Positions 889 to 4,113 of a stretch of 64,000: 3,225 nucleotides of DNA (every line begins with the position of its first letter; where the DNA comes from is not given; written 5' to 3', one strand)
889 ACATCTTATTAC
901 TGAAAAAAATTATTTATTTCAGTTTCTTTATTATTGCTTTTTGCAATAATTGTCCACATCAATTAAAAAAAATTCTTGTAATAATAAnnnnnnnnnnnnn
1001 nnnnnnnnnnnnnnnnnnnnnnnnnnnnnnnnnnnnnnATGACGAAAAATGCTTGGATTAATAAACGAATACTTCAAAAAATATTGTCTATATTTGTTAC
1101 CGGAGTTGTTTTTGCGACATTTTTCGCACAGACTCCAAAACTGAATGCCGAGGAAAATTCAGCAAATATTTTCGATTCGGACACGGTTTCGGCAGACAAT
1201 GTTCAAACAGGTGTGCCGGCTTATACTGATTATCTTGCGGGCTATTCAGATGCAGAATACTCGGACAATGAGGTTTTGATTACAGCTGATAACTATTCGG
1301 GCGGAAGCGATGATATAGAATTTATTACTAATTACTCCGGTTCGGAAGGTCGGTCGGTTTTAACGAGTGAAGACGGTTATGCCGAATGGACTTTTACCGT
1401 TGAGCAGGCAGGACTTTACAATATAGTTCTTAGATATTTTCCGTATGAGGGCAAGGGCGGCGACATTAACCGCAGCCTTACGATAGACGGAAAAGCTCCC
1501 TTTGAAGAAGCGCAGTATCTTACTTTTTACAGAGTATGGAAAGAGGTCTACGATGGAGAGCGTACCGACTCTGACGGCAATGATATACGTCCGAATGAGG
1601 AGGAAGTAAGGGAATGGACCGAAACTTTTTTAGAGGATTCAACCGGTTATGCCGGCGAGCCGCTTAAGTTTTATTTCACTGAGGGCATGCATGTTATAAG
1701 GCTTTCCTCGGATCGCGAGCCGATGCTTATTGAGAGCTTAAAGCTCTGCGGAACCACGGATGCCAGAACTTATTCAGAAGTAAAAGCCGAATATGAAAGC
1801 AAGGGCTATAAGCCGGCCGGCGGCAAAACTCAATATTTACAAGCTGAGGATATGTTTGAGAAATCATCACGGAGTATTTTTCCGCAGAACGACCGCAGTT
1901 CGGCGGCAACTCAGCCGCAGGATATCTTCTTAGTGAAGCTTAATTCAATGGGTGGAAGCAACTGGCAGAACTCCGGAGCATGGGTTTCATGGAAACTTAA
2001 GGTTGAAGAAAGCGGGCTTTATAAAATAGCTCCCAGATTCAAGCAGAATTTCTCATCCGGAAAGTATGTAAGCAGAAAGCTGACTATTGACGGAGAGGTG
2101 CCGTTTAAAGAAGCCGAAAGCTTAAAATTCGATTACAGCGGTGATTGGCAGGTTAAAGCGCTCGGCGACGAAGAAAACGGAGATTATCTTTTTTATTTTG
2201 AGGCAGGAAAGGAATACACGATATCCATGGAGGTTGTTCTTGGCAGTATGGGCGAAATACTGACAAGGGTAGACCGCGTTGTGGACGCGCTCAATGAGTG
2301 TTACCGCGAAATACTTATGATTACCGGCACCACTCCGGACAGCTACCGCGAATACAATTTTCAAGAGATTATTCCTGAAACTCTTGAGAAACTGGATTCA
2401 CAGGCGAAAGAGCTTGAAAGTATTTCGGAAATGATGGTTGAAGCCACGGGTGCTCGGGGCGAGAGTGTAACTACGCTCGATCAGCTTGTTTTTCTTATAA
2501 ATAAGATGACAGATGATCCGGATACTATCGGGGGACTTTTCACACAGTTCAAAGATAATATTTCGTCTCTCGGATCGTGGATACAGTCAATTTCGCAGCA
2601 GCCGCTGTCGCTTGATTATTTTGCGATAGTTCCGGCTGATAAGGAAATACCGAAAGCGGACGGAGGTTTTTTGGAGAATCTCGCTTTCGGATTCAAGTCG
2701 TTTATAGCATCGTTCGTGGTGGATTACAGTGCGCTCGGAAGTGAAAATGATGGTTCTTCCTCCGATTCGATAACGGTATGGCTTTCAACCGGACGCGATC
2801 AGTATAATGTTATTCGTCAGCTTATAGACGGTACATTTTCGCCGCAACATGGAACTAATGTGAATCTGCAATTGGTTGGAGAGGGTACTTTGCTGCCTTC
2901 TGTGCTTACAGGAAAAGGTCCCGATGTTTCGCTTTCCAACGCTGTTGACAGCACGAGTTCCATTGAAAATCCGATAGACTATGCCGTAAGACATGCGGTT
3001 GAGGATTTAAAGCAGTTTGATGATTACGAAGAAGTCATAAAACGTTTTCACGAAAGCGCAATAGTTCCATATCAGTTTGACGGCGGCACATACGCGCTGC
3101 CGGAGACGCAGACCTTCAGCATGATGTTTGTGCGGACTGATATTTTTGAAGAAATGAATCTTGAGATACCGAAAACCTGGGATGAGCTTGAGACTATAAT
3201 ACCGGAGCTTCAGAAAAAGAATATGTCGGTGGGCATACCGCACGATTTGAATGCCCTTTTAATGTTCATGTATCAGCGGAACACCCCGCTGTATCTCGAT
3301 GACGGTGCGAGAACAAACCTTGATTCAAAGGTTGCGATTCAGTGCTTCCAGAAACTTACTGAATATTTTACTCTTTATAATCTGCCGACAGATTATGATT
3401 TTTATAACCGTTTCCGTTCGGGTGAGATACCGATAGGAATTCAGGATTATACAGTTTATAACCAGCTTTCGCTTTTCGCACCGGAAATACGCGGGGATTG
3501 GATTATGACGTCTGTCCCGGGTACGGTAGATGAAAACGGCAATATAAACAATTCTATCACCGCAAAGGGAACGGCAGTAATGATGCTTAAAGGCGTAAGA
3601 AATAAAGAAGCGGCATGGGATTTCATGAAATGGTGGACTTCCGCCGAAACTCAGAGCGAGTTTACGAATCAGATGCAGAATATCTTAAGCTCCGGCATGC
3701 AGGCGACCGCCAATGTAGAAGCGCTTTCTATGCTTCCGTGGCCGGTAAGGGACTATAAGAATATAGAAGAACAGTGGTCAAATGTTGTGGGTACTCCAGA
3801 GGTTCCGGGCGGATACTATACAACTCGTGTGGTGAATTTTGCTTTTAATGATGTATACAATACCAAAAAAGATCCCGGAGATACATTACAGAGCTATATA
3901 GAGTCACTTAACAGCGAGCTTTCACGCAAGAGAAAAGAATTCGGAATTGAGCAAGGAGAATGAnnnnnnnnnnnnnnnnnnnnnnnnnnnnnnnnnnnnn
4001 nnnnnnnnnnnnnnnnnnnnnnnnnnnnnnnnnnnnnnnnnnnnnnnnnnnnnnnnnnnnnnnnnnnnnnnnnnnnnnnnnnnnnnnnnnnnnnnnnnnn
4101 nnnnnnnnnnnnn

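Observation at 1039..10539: Conserved-looking but uncharacterised five-gene cassette: giant CBM-fused SBP, two permeases, NHL-TPR-Yip1 protein, DUF5696-like protein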

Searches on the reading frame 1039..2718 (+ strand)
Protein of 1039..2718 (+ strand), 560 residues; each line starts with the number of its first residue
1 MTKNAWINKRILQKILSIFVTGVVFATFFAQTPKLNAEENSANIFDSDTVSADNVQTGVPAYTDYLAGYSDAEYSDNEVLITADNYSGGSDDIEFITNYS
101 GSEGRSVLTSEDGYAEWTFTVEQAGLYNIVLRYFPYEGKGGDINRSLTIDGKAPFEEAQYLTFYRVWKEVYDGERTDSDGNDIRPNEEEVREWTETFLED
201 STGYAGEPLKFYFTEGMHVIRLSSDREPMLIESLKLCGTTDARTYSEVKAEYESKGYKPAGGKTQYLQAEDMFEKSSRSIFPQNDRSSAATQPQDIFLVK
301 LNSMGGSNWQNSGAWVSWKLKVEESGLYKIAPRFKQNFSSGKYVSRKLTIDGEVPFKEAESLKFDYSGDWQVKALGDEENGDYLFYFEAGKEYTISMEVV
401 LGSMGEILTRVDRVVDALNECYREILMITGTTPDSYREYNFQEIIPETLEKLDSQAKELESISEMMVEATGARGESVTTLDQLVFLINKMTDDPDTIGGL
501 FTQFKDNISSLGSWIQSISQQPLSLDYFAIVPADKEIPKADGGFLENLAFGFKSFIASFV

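Call 49: search_solved_structures(query=A4, max_evalue=1)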
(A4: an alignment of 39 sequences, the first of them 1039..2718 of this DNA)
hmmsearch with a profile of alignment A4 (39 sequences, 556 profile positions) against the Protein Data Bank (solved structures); distinct sequences matched with E-value up to 1: 21.
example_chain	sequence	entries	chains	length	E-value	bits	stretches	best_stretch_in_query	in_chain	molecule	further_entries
8a3k_UNK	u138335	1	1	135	3.4e-05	25.5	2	438-499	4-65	sc-apCC-4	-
5x7g_A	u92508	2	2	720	3.9e-05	25.3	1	306-401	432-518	Cycloisomaltooligosaccharide glucanotransferase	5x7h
8qae_A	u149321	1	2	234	0.0001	24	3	393-499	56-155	sc-apCC-6-SLLA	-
3wnl_A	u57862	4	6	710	0.0044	18.5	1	306-400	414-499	Cycloisomaltooligosaccharide glucanotransferase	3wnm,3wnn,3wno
8qad_A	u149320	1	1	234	0.0045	18.5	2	393-498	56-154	sc-apCC-6-LLIA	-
3wnk_A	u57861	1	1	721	0.0045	18.5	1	306-400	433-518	Cycloisomaltooligosaccharide glucanotransferase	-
8zvk_A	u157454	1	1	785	0.019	16.4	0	310-345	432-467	AaBgIC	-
9r1m_A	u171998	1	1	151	0.025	16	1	443-499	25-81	sc-apCC-4-LMF-1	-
2ch7_B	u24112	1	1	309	0.03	15.8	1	438-507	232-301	METHYL-ACCEPTING CHEMOTAXIS PROTEIN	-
2ch7_A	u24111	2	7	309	0.031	15.7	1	438-507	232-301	METHYL-ACCEPTING CHEMOTAXIS PROTEIN | Methyl-accepting chemotaxis protein 2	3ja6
3wnp_A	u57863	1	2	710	0.042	15.3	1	306-400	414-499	Cycloisomaltooligosaccharide glucanotransferase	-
6dm9_A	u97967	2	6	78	0.046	15.2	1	443-497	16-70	DHD15_extended_A | DHD15_closed_A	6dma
3ja6_H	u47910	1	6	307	0.048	15.1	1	438-507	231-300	Methyl-accepting chemotaxis protein 2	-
9r1n_A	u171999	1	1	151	0.063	14.7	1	441-499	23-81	sc-apCC-4-DPH-2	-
2vzp_A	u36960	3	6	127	0.096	14.1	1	309-334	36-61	EXO-BETA-D-GLUCOSAMINIDASE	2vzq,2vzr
2w47_A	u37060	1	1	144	0.39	12.1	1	309-352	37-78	LIPOLYTIC ENZYME, G-D-S-L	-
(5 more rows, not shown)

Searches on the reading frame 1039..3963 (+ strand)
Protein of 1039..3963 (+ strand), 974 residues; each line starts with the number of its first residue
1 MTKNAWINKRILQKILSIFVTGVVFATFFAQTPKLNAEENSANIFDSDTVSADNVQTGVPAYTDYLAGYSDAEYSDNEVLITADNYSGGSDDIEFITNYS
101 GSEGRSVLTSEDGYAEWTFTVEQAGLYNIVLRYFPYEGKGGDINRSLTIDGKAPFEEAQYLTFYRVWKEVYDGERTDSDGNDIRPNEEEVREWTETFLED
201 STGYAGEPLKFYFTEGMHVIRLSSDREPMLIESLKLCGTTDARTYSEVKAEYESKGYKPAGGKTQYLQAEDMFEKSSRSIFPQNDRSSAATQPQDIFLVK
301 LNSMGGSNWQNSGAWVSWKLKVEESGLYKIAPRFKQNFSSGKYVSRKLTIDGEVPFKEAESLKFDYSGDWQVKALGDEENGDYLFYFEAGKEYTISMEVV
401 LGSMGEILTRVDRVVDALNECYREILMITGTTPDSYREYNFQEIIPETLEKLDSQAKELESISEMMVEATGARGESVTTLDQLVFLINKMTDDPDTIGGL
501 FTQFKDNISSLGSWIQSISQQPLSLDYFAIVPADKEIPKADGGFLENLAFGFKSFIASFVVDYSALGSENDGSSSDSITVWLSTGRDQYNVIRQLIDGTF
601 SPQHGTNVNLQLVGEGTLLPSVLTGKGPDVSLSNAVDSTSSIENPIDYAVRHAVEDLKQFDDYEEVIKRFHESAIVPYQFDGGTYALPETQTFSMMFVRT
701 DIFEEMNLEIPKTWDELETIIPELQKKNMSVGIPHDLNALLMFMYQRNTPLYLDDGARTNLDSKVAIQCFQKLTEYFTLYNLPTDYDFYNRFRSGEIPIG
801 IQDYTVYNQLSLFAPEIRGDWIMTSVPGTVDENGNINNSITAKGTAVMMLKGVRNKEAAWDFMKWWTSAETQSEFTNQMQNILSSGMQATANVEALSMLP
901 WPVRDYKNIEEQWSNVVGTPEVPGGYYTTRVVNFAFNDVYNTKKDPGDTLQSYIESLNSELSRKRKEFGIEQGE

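Call 6: search_protein_families(library=pfam, proteins=[window:1039-3963:+], max_evalue=0.01)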
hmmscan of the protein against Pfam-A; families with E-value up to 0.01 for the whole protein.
window:1039-3963:+ (974 aa): 3 families
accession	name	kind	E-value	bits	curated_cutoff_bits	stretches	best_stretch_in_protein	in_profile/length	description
PF13416.11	SBP_bac_8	-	1e-19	71.8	27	1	636-880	40-257/279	Bacterial extracellular solute-binding protein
PF01547.30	SBP_bac_1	-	3.3e-17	63.9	26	1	592-872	10-306/307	Bacterial extracellular solute-binding protein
PF16990.11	CBM_35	-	0.0023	18.7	28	0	307-354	29-73/121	Carbohydrate binding module (family 35)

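Call 9: search_protein_families(library=ncbifam, proteins=[window:1039-3963:+], max_evalue=0.01)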
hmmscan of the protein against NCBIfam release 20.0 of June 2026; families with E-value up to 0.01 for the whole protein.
window:1039-3963:+ (974 aa): 2 families
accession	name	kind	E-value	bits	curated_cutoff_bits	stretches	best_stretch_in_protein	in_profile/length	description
TIGR03850.1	bind_CPR_0540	equivalog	8.2e-06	24.7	299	1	673-730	141-197/437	carbohydrate ABC transporter substrate-binding protein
TIGR03851.1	chitin_NgcE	equivalog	0.0096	14.9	399.65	0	658-730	126-199/450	N-acetylglucosamine/diacetylchitobiose ABC transporter substrate-binding protein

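Call 50: find_homologous_proteins(query=window:1039-3963:+, max_evalue=1e-20)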
Query window:1039-3963:+ (974 aa): 574 proteins with E <= 1e-20 among 8000 candidates; the best 120 are listed.
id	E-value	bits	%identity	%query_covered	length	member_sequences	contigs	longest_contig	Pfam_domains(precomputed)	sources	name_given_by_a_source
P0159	0.0e+0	2222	100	100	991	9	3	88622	PF13416.12,PF01547.31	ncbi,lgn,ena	-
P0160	0.0e+0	1985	88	100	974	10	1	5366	PF13416.12,PF01547.31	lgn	-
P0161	0.0e+0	1960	87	100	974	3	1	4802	PF13416.12,PF01547.31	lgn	-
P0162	0.0e+0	1865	82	100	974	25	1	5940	PF13416.12,PF01547.31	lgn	-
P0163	0.0e+0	1654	73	100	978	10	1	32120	PF13416.12,PF01547.31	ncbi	-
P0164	0.0e+0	1459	66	97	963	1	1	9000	PF13416.12,PF01547.31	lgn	-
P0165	0.0e+0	1442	65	99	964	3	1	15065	PF13416.12,PF01547.31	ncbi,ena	-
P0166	0.0e+0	1433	67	95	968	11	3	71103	PF13416.12,PF01547.31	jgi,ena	-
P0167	0.0e+0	1406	64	98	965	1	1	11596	PF01547.31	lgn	-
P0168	0.0e+0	1404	63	99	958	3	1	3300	PF13416.12,PF01547.31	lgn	-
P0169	0.0e+0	1171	53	99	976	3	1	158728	PF13416.12,PF01547.31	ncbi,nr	ncbi:MAG: transporter substrate-binding protein [Herbinix sp.]|nr:transporter substrate-binding prot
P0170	0.0e+0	1169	53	99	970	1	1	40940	PF13416.12,PF01547.31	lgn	-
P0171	0.0e+0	1167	55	94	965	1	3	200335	PF13416.12,PF01547.31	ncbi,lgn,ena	-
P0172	0.0e+0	1167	55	94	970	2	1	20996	PF13416.12,PF01547.31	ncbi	-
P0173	0.0e+0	1161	52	99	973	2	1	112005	PF13416.12,PF01547.31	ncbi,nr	ncbi:MAG: hypothetical protein K0S76_639 [Herbinix sp.]|nr:hypothetical protein [Herbinix sp.]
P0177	0.0e+0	1108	53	95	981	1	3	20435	PF13416.12,PF16990.12,PF01547.31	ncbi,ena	-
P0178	0.0e+0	1071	52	95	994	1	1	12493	PF13416.12,PF16990.12,PF01547.31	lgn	-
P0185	0.0e+0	1039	51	95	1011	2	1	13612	PF13416.12,PF01547.31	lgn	-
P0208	1.0e-273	929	45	99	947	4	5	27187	PF13416.12,PF16990.12,PF01547.31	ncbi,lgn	-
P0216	3.0e-265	901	44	100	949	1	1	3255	PF13416.12,PF16990.12,PF01547.31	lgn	-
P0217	4.2e-265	901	44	100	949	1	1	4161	PF13416.12,PF16990.12,PF01547.31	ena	-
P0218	5.2e-265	900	43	100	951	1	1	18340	PF13416.12,PF16990.12,PF25275.2,PF01547.31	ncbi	-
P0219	1.0e-264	899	46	94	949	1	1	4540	PF13416.12,PF16990.12,PF01547.31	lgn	-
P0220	1.3e-263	896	44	100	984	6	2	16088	PF13416.12,PF16990.12,PF01547.31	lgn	-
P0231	5.5e-249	847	43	100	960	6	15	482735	PF13416.12,PF16990.12,PF01547.31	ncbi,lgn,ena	-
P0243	7.0e-246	837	43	93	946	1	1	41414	PF13416.12,PF16990.12,PF01547.31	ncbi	-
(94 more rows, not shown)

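Call 59: predict_structure(alignment_id=A5)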
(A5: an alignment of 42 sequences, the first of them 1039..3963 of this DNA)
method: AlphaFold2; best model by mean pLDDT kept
length: 974 residues; sequences in the alignment: 42
mean_pLDDT: 85.5   pTM: 0.80
mean pLDDT of the five models: 85.5, 83.6, 82.6, 82.4, 80.5
residues with pLDDT >= 90: 474; 70-90: 416; 50-70: 35; < 50: 49
segments of 3 or more residues with pLDDT < 50: 1-3, 28-57, 564-574, 638-640
pLDDT, mean of each block of 10 residues (from residue 1): 55 80 61 34 25 42 88 89 91 88 88 94 93 89 92 90 91 74 83 92 87 95 93 91 92 94 91 90 87 85 88 93 95 82 88 93 90 91 94 96 88 88 89 83 92 94 87 78 93 90 88 83 94 92 84 80 48 65 82 81 82 81 83 72 75 91 94 91 92 94 91 95 92 92 94 88 95 94 87 91 89 76 94 91 91 90 94 85 71 88 90 92 85 92 92 91 84 47
secondary structure, 60 per line:
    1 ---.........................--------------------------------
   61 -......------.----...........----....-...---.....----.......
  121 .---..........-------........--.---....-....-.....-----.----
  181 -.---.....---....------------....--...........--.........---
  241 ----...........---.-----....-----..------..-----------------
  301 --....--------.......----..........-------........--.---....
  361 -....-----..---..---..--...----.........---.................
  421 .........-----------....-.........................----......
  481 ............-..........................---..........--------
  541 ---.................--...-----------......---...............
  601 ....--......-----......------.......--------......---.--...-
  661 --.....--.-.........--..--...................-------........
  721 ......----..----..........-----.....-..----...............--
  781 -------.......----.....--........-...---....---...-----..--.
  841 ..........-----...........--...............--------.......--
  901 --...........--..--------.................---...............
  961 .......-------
elements in order (helices of 4 or more, strands of 3 or more residues): H4-28 H62-67 E79-82 E86-89 E94-97 E105-109 E114-121 E125-134 E142-149 H156-159 E161-164 E166-170 E186-190 E194-197 E210-213 E216-226 E229-237 H245-255 E265-268 E303-306 E315-321 E326-335 E343-350 H357-360 E362-365 E385-387 E392-400 H404-429 H441-444 H446-470 H475-492 H494-519 E523-532 H544-560 E577-582 H586-604 E607-612 H618-623 E630-636 H645-650 H663-667 H672-678 E687-699 H700-705 H714-726 H737-746 H764-778 H788-794 E799-803 H806-813 E821-824 E828-830 E840-850 H856-866 H869-883 H893-898 H903-913 H926-942 H946-967

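Call 63: fold_search(model_id=the predicted structure, library=pdb)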
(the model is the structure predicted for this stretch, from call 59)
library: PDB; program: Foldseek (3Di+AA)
matches with E <= 10: 1473; with E <= 0.001: 1030
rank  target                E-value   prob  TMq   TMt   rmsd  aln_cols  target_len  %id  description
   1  5ci5_B                2.4e-20  1.00  0.32  0.72   4.8       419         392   19  Crystal Structure of an ABC transporter Solute Binding Protein from Thermotoga Lettingae TMO (Tlet_1705, TARGET EFI-51 (released 2015-07-22)
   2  5yse_A                1.1e-19  1.00  0.33  0.78   4.2       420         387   21  Crystal structure of beta-1,2-glucooligosaccharide binding protein in complex with sophorotetraose (released 2018-05-02)
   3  9xf5_A                2.3e-19  1.00  0.32  0.76   4.3       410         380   16  Cycloisomaltooligosaccharide binding protein in complex with cycloisomaltooctaose (released 2026-03-25)
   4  5f7v_A                2.7e-19  1.00  0.31  0.71   4.7       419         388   18  ABC substrate-binding protein Lmo0181 from Listeria monocytogenes in complex with cycloalternan (released 2016-09-07)
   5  5ysf_A                6.3e-19  1.00  0.34  0.78   4.3       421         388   22  Crystal structure of beta-1,2-glucooligosaccharide binding protein in complex with sophoropentaose (released 2018-05-02)
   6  3k01                  6.6e-19  1.00  0.34  0.80   3.8       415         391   16  Crystal structures of the GacH receptor of Streptomyces glaucescens GLA.O in the unliganded form and in complex with aca (released 2010-02-16)
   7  5yse_B                7.3e-19  1.00  0.33  0.76   4.2       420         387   21  Crystal structure of beta-1,2-glucooligosaccharide binding protein in complex with sophorotetraose (released 2018-05-02)
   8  9xfu_A                1.2e-18  1.00  0.33  0.75   5.1       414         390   17  Cycloisomaltooligosaccharide binding protein in complex with isomaltoheptaose (released 2026-03-25)
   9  5ysd_A                1.5e-18  1.00  0.33  0.76   4.3       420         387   22  Crystal structure of beta-1,2-glucooligosaccharide binding protein in complex with sophorotriose (released 2018-05-02)
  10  5ci5_A                1.9e-18  1.00  0.32  0.72   4.8       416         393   19  Crystal Structure of an ABC transporter Solute Binding Protein from Thermotoga Lettingae TMO (Tlet_1705, TARGET EFI-51 (released 2015-07-22)
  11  5ysb_A                2.1e-18  1.00  0.34  0.81   3.2       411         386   22  Crystal structure of beta-1,2-glucooligosaccharide binding protein in ligand-free form (released 2018-05-02)
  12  3jzj_A                2.1e-18  1.00  0.32  0.73   4.8       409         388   17  Crystal structures of the GacH receptor of Streptomyces glaucescens GLA.O in the unliganded form and in complex with a (released 2010-02-16)
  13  5ysd_B                2.6e-18  1.00  0.33  0.75   4.5       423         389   22  Crystal structure of beta-1,2-glucooligosaccharide binding protein in complex with sophorotriose (released 2018-05-02)
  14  5tu0_A                6.5e-18  1.00  0.32  0.77   4.3       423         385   14  1.9 Angstrom Resolution Crystal Structure of Maltose-Binding Periplasmic Protein MalE from Listeria monocytogenes in C (released 2016-11-16)
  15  3uor_B                1.3e-17  1.00  0.35  0.81   3.7       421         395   17  The structure of the sugar-binding protein MalE from the phytopathogen Xanthomonas citri (released 2011-12-14)
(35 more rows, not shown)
